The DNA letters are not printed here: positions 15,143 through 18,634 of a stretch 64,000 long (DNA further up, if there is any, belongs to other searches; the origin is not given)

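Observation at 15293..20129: Compositionally atypical (AT-richer) island encoding a 1063-aa orphan protein, a secreted TG-like peptidase candidate and a small membrane protein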

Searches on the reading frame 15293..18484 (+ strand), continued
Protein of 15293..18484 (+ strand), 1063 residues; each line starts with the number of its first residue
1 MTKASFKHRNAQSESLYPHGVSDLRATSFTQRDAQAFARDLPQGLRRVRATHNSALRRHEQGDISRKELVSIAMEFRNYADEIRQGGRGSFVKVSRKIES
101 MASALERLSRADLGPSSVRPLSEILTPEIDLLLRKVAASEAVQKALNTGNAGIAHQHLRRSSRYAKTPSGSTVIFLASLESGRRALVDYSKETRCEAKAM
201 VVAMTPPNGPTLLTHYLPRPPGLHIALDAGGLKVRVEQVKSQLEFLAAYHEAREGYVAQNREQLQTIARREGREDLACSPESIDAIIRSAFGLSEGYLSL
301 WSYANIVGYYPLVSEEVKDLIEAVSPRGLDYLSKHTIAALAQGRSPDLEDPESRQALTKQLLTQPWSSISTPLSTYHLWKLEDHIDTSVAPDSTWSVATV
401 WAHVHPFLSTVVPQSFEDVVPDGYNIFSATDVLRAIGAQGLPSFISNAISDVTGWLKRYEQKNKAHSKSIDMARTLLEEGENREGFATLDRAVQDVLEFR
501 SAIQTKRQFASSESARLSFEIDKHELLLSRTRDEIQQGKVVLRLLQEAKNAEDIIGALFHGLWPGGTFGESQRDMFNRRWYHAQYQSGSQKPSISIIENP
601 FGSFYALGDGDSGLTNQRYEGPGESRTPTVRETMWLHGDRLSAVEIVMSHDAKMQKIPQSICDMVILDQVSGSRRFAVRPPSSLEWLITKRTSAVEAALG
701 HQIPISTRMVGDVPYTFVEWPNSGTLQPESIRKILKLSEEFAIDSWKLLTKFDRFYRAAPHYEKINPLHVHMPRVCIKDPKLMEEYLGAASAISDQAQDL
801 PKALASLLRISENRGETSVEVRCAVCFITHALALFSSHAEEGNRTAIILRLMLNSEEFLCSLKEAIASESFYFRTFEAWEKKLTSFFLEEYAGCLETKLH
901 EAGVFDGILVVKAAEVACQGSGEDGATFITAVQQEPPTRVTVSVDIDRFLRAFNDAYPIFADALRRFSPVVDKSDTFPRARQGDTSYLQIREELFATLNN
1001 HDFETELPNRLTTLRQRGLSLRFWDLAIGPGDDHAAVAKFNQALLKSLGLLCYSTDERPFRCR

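Call 47: search_protein_families(library=phrogs, proteins=[window:15293-18484:+, P0003, P0040, P0044], max_evalue=0.1)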
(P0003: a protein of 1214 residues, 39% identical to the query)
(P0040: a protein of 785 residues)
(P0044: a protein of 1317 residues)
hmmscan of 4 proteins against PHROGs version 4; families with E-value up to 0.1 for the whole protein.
window:15293-18484:+ (1063 aa): 2 families
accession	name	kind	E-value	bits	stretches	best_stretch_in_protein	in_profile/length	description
phrog_18920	-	tail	0.042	13.7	1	139-235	45-141/506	tail protein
phrog_16125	-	unknown function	0.069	15.2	0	398-423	11-36/63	-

P0003 (1214 aa): 0 families

P0040 (785 aa): 1 family
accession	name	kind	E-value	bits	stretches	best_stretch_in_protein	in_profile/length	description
phrog_32905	-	unknown function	0.054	14.7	0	730-752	7-27/58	-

P0044 (1317 aa): 0 families

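Call 55: fold_search(model_id=the predicted structure, library=pdb)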
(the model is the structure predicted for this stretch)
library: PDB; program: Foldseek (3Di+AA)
matches with E <= 10: 298; with E <= 0.001: 0
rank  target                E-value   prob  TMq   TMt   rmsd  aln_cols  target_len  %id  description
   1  7up5_B                3.5e-01  0.23  0.07  0.21  16.5       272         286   11  Crystal structure of C-terminal Domain of MSK1 in complex with covalently bound pyrrolopyrimidine compound 23 (co-crys (released 2022-07-06)
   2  7o3w_A                6.3e-01  0.25  0.05  0.22  32.3       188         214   17  Structural basis for VIPP1 oligomerization and maintenance of thylakoid membrane integrity (released 2021-06-30)
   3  7l25_A                7.5e-01  0.16  0.09  0.21  14.9       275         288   12  HPK1 IN COMPLEX WITH COMPOUND 18 (released 2021-03-17)
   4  7up7_B                7.8e-01  0.11  0.07  0.20  18.2       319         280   12  Crystal structure of C-terminal Domain of MSK1 in complex with covalently bound with literature RSK2 inhibitor indazol (released 2022-07-20)
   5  7dsy_a                9.7e-01  0.08  0.08  0.12  24.2       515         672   10  Crystal Structure of RNase L in complex with KM05073 (released 2021-11-24)
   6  9a54_B                1.2e+00  0.12  0.06  0.07  28.2       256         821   11  Integrative model of GYRB-GYRA by crosslinking MS and deep learning (released 2024-09-18)
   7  6w39_A                1.2e+00  0.10  0.10  0.20  21.6       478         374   10  Structure of unphosphorylated IRE1 in complex with G-1749 (released 2020-12-09)
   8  4z7g_B                1.2e+00  0.10  0.09  0.19  21.5       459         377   10  Crystal structure of human IRE1 cytoplasmic kinase-RNase region - apo (released 2015-05-27)
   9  6szj_B                1.3e+00  0.08  0.06  0.17  17.9       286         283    9  RIP2 Kinase Catalytic Domain complex with 5amino1tertbutyl3(3methoxyphenyl)1H pyrazole4carboxamide. (released 2019-12-04)
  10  7t38_A                1.3e+00  0.05  0.06  0.09  28.6       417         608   11  Inactivated state of 2-APB and CBD-bound wildtype rat TRPV2 in nanodiscs (released 2022-05-04)
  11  7up7_A                1.4e+00  0.09  0.07  0.20  16.6       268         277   12  Crystal structure of C-terminal Domain of MSK1 in complex with covalently bound with literature RSK2 inhibitor indazol (released 2022-07-20)
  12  5m4i                  1.5e+00  0.13  0.08  0.19  16.3       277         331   11  Complex structure of human protein kinase CK2 catalytic subunit with the inhibitor 4'-carboxy-6,8-chloro-flavonol (FLC21 (released 2017-01-18)
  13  4d2t_A                1.5e+00  0.07  0.06  0.16  23.8       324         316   10  Structure of MELK in complex with inhibitors (released 2014-10-15)
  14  2jc6_A                1.5e+00  0.06  0.06  0.16  16.9       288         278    9  Crystal structure of human calmodulin-dependent protein kinase 1D (released 2007-02-13)
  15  7up4_B                1.6e+00  0.08  0.07  0.19  16.8       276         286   11  Crystal structure of C-terminal Domain of MSK1 in complex with covalently bound pyrrolopyrimidine compound 20 (co-crys (released 2022-07-06)
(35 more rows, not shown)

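Call 61: find_related_loci(query=A1, collection=metagenome_contigs, flank=10000)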
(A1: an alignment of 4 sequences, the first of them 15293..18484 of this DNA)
Query A1 (1063 aa) in metagenome_contigs; peptide patterns used: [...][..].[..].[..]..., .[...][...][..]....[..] (x = any residue, [..] = any of these).
133 stretches matched a pattern, but none encodes a relative of the query by tblastn (E <= 1e-3).

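Call 62: find_related_loci(query=P0003, collection=metagenome_contigs, flank=10000)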
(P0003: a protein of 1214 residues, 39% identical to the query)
Query P0003 (1214 aa) in metagenome_contigs; peptide patterns used: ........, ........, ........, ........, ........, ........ (x = any residue, [..] = any of these).
38 stretches matched a pattern, but none encodes a relative of the query by tblastn (E <= 1e-3).
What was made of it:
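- Tried and rejected: Two metagenome-contig scans for more ORF1 loci found nothing (calls 61, 62).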

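Call 63: find_encoding_contigs(protein=P0008, flank=10000, max_places=3)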
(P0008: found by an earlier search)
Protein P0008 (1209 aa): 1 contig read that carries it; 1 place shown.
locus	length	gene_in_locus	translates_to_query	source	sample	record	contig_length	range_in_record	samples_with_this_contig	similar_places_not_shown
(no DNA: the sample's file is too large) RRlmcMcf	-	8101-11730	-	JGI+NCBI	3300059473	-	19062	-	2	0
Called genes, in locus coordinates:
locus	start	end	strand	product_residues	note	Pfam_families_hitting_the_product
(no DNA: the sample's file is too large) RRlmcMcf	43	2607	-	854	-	-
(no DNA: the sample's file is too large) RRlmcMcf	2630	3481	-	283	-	-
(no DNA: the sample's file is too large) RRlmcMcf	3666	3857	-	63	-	-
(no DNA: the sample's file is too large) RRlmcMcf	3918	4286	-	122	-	PF01475:FUR, PF24706:DUF7669 (weak)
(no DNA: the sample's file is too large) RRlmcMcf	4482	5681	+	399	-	PF02492:cobW, PF07683:CobW_C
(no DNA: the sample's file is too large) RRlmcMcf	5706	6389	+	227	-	-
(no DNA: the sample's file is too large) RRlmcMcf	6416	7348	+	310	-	-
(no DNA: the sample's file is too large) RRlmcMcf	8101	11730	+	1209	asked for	-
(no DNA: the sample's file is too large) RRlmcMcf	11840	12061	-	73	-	-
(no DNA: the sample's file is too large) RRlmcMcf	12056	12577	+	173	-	-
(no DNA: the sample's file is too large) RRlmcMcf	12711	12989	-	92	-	-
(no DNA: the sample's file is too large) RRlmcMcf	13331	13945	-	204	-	-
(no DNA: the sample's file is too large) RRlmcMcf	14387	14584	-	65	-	-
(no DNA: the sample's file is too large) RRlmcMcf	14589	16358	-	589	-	PF00664:ABC_membrane, PF00005:ABC_tran, PF02463:SMC_N (faint), PF13304:AAA_21 (faint)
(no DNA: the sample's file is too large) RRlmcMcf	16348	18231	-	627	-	PF00664:ABC_membrane, PF00005:ABC_tran, PF02463:SMC_N (faint)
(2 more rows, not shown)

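Call 64: find_encoding_contigs(protein=P0007, flank=10000, max_places=3)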
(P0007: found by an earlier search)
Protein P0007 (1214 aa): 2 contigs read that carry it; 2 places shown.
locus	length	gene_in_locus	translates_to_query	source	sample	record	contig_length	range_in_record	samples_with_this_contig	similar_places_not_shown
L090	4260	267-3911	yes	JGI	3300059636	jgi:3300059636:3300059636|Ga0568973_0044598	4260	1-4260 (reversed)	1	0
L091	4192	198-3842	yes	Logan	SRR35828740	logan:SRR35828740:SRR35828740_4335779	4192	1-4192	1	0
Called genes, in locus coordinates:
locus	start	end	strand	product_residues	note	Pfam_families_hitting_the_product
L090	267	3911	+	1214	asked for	-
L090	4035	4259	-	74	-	?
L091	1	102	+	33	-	?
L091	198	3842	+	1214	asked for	-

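Call 76: search_solved_structures(query=A4, max_evalue=10)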
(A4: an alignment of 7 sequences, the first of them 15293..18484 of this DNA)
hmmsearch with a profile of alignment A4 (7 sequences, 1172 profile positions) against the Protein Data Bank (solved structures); distinct sequences matched with E-value up to 10: 7.
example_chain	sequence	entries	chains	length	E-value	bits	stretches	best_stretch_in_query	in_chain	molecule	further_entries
3gpv_A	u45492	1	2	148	0.2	12.5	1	448-486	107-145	Transcriptional regulator, MerR family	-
6zfe_A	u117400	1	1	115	0.43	11.3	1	420-478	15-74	Protein S100-A9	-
6zdy_A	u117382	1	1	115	0.51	11.1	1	420-476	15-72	Protein S100-A9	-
8vl3_A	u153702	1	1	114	0.55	11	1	734-763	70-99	De novo designed protein F3 parent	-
6vr8_I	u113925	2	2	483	0.69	10.7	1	957-1032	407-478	Mur ligase middle domain protein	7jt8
7ufp_I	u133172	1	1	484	0.69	10.7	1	957-1032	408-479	Mur ligase middle domain protein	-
7olc_LI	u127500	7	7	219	2.2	9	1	942-1004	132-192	60S ribosomal protein L10-like protein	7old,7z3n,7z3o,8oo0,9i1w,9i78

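Call 79: search_dna_similar(query=window:15293-18484:+, collection=plasmids, mode=protein, max_evalue=0.001, max_rows=10)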
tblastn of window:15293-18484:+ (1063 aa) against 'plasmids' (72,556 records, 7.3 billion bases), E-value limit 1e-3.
No match.

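Call 80: search_dna_similar(query=window:15293-18484:+, collection=phages, mode=protein, max_evalue=0.001, max_rows=10)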
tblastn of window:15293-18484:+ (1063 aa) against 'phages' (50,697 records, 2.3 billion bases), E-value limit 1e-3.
No match.

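Call 99: search_protein_families(library=ncbifam, proteins=[P0002, P0003, P0004, P0040, P0044, P0045], max_evalue=0.1)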
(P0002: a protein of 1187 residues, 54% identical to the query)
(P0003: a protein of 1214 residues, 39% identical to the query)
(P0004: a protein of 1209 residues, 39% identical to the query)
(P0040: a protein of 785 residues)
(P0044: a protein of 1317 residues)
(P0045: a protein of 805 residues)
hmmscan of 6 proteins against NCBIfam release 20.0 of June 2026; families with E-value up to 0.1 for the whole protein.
P0002 (1187 aa): 1 family
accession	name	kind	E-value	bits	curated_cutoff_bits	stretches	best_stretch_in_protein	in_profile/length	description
NF047865.1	rSAM_PapB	equivalog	0.01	15.1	340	1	85-161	133-208/330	PapB family radical SAM/SPASM ranthipeptide maturase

P0003 (1214 aa): 1 family
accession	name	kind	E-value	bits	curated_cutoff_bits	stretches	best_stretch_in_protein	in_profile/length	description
NF052665.1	CC0731_fam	equivalog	0.059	13.3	130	0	77-122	21-66/74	CC0731 family SpdR-regulated protein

P0004 (1209 aa): 2 families
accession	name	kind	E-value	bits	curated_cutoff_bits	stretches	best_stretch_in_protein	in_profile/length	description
TIGR03504.1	FimV_Cterm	subfamily_domain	0.007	16.4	30.65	1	476-501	6-31/44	FimV/HubP family polar landmark protein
NF006691.0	PRK09239.1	equivalog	0.024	14.7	120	0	976-1006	66-96/108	chorismate mutase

P0040 (785 aa): 1 family
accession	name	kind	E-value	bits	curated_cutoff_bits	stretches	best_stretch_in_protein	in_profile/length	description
NF033533.1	lone7_assoc_B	subfamily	0.06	14.1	35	0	108-165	69-126/136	type VII secretion system-associated protein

P0044 (1317 aa): 0 families

P0045 (805 aa): 1 family
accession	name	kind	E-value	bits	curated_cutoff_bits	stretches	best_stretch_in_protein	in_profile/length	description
NF005803.0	PRK07658.1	equivalog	0.042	13.3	313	1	706-768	87-144/257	enoyl-CoA hydratase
